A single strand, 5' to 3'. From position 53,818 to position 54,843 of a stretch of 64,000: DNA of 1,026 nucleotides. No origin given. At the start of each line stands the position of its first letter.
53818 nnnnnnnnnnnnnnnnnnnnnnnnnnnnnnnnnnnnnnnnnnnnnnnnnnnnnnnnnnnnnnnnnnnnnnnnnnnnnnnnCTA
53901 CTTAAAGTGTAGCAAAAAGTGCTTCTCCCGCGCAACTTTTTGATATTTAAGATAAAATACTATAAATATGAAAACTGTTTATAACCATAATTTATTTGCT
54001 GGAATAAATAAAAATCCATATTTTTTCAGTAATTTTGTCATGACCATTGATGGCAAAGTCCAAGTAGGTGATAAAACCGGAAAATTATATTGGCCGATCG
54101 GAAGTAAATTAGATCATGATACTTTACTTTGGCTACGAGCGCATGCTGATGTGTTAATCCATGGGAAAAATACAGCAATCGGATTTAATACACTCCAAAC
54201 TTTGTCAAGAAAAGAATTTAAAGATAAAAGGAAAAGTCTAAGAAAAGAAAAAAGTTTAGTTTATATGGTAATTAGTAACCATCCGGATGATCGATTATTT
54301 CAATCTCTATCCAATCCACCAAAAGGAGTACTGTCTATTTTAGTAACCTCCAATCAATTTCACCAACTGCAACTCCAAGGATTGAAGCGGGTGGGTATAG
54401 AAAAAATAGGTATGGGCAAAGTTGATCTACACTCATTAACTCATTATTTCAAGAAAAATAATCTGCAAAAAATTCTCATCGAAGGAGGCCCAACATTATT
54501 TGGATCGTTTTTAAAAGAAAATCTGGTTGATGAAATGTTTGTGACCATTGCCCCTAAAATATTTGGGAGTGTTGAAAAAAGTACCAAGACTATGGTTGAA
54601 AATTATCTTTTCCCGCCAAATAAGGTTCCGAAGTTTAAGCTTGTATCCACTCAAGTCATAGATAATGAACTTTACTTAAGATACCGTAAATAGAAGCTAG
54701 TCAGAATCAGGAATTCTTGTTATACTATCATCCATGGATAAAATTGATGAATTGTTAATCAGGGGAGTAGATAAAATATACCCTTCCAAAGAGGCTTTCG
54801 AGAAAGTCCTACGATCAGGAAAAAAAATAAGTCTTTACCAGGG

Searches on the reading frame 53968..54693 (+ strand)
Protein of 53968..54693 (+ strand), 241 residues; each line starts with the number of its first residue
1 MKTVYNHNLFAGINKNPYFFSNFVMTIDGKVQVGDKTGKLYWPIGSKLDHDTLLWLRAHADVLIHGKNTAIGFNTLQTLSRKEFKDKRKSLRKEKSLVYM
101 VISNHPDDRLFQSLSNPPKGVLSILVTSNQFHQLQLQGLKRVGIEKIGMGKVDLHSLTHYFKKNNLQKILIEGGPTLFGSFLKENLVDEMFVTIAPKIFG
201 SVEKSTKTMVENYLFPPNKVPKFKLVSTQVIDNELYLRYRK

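Call 34: search_protein_families(library=pfam, proteins=[window:53968-54693:+], max_evalue=0.001)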
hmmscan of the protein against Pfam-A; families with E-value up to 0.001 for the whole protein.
window:53968-54693:+ (241 aa): 1 family
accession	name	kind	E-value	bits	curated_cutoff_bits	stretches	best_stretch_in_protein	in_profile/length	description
PF01872.23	RibD_C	-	1.7e-26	93.7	24.1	1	17-235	1-195/197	RibD C-terminal domain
